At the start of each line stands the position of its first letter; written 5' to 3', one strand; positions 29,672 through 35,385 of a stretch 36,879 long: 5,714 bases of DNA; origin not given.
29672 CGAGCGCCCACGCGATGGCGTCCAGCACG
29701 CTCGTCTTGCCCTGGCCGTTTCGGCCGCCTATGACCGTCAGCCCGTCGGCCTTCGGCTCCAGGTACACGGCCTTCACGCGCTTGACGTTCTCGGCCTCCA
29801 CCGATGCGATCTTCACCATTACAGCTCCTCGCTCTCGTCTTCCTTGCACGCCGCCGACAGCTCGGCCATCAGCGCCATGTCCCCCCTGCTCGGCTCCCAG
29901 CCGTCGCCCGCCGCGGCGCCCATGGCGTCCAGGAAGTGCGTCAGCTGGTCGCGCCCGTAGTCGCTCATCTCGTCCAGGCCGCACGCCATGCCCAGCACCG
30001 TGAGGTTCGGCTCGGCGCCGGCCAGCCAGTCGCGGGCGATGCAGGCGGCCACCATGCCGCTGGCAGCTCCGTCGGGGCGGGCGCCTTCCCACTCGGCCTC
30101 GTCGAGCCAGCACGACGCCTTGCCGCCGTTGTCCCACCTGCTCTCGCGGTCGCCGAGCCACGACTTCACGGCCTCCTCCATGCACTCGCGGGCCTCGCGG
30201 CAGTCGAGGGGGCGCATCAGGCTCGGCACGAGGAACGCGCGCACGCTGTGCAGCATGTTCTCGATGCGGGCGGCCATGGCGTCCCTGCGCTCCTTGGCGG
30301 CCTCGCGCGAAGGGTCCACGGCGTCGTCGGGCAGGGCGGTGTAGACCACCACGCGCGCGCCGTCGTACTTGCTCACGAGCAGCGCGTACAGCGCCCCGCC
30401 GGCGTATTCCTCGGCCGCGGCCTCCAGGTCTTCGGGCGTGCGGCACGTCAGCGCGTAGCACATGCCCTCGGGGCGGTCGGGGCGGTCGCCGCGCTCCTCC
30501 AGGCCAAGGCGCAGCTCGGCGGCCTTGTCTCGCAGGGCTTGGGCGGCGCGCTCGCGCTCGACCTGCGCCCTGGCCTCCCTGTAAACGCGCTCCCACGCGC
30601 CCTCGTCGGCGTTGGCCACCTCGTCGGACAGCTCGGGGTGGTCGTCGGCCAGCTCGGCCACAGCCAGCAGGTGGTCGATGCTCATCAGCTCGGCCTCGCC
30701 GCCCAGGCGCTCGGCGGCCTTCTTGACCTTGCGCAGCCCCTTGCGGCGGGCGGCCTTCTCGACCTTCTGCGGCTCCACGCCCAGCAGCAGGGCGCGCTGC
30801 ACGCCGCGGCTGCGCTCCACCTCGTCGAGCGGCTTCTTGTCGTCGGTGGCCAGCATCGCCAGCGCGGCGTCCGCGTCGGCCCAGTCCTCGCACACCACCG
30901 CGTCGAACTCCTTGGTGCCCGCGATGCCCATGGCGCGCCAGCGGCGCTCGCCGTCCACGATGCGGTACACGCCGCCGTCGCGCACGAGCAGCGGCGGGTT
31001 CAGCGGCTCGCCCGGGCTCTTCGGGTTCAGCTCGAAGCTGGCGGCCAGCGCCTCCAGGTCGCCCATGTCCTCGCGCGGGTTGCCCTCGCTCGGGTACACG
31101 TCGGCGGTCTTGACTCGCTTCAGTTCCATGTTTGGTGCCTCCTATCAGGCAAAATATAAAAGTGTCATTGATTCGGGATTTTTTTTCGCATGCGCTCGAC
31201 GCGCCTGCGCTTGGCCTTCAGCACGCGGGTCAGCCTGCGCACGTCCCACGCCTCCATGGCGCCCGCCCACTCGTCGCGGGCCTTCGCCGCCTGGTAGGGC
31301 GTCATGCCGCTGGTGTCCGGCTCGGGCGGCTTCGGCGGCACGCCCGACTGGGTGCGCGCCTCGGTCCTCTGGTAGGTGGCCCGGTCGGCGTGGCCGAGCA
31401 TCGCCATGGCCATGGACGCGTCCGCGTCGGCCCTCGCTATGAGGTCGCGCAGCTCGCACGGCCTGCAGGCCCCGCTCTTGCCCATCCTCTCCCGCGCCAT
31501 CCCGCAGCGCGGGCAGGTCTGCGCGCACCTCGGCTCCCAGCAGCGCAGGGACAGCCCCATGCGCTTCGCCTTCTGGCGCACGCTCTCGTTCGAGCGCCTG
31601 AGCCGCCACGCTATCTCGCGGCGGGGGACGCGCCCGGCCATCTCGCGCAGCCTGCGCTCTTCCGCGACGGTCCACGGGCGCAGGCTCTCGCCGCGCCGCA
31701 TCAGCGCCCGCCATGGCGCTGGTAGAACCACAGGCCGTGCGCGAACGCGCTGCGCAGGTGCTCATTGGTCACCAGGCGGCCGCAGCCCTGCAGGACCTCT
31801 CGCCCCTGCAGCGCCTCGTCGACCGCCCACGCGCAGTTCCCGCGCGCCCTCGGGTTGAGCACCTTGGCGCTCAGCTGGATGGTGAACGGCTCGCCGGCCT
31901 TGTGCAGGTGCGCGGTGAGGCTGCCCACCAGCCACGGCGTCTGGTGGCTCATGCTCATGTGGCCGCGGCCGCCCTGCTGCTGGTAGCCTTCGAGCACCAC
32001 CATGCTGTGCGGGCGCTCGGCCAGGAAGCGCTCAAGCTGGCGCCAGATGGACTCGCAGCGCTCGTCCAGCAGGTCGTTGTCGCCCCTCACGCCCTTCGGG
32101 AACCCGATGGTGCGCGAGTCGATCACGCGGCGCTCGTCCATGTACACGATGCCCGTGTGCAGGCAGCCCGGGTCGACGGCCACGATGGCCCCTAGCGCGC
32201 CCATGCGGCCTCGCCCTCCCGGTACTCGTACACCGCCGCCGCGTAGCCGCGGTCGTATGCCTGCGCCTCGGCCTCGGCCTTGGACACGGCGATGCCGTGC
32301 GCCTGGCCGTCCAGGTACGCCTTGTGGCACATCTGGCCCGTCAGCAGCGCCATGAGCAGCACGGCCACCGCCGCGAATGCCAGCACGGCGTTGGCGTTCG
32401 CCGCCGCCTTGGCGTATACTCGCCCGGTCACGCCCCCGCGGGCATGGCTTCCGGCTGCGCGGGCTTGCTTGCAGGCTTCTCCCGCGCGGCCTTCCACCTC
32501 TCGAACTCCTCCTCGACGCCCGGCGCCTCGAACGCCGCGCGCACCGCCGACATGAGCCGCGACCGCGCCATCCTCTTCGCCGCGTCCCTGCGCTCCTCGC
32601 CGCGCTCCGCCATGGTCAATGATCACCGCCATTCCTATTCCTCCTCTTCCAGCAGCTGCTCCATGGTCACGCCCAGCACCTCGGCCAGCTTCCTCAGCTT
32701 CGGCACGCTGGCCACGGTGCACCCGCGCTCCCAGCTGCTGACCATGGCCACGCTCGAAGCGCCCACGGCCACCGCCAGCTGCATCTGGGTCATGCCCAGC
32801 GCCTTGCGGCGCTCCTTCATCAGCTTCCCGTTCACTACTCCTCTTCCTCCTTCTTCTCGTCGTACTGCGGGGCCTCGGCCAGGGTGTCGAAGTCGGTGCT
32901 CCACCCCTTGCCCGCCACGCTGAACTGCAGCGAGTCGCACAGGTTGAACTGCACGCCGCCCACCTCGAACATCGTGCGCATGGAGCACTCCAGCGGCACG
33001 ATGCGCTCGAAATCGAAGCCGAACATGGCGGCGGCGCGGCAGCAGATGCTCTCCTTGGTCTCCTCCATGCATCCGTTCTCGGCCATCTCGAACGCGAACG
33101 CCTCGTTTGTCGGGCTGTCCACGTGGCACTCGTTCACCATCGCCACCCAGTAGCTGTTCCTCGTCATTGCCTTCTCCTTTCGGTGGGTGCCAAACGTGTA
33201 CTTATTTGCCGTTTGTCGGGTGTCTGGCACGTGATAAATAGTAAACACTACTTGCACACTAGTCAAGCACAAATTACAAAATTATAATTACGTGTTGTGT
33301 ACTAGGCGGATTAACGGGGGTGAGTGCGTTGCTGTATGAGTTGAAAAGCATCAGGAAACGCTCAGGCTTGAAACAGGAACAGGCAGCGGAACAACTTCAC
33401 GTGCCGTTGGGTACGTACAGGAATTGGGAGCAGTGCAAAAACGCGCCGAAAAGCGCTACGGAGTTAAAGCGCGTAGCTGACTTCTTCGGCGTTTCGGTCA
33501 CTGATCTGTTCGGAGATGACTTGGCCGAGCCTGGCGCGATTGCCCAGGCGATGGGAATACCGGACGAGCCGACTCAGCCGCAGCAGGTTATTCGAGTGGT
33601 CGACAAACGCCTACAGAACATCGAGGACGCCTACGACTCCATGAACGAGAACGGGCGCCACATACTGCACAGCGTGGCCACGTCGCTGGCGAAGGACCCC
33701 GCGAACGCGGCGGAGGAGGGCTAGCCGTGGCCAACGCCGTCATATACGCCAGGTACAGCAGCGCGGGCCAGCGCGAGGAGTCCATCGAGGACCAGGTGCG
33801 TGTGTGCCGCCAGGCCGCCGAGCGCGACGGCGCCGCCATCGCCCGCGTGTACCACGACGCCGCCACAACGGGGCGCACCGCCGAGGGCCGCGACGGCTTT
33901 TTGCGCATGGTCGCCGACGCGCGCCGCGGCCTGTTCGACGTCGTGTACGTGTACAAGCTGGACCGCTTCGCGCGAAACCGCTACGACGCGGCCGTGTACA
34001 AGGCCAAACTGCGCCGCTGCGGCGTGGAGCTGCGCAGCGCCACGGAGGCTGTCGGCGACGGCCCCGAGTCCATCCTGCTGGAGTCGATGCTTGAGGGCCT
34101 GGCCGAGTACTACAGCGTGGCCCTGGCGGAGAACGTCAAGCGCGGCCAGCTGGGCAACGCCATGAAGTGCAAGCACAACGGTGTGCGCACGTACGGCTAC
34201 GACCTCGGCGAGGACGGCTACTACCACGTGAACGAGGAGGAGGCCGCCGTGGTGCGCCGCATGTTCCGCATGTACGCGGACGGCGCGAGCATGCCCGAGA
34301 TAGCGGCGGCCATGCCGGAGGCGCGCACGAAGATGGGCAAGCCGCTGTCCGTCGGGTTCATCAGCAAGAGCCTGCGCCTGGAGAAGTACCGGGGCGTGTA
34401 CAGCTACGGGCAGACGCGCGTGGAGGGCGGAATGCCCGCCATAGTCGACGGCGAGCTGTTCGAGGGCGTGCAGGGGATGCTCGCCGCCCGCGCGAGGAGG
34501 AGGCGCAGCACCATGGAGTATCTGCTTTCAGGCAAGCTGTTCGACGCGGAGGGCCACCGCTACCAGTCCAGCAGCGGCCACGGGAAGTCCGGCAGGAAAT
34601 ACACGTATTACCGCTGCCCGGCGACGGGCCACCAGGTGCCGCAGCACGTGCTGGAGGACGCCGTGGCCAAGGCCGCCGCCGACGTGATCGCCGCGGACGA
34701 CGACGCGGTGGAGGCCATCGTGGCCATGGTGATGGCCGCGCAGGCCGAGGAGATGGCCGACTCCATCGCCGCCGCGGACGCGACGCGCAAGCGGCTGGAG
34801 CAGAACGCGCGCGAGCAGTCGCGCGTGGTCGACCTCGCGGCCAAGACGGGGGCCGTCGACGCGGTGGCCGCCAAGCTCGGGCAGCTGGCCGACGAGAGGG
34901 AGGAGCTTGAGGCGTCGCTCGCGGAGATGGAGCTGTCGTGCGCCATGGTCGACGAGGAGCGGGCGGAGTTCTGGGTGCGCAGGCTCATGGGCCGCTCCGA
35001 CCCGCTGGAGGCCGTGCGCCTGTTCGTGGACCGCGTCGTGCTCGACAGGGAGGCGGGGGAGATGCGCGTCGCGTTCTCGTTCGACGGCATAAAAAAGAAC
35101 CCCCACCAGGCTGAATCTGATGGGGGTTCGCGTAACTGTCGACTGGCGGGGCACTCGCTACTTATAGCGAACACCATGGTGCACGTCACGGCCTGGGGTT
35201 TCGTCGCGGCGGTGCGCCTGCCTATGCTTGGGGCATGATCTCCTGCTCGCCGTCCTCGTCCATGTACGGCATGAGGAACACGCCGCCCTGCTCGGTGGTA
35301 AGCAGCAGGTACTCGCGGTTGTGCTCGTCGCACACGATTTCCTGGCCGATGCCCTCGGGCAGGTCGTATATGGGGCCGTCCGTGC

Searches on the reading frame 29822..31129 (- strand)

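Call 61: search_protein_families(library=pfam, max_evalue=0.001, proteins=[window:29822-31129:-])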
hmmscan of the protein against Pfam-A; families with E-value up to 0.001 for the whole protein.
window:29822-31129:- (436 aa): 1 family
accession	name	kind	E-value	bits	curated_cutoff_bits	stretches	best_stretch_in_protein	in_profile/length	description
PF02195.25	ParB_N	-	1.7e-06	28.4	26.3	1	2-82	2-80/95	ParB N-terminal domain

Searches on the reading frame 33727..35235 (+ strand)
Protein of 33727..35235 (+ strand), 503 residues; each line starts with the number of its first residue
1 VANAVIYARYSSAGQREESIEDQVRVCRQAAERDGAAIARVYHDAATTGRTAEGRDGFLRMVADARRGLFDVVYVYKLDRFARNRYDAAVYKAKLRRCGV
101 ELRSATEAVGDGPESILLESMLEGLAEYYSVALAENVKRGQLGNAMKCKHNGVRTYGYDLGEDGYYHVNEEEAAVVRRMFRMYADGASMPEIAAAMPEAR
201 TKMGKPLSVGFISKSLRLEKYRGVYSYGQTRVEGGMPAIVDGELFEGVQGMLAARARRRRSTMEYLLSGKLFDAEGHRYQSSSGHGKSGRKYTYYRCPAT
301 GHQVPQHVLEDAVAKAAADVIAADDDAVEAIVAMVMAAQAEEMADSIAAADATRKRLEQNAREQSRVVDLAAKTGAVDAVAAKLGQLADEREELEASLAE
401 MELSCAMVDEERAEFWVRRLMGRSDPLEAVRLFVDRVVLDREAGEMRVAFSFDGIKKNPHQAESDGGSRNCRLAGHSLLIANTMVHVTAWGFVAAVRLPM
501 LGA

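Call 61: search_protein_families(library=pfam, max_evalue=0.001, proteins=[window:33727-35235:+])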
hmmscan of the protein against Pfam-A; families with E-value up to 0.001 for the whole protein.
window:33727-35235:+ (503 aa): 2 families
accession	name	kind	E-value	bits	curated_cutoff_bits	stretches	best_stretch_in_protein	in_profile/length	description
PF00239.26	Resolvase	-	6.1e-26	91.7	23.3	1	4-141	1-136/145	Resolvase, N terminal domain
PF07508.19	Recombinase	-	4.8e-13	49.7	21.1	1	170-254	1-101/102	Recombinase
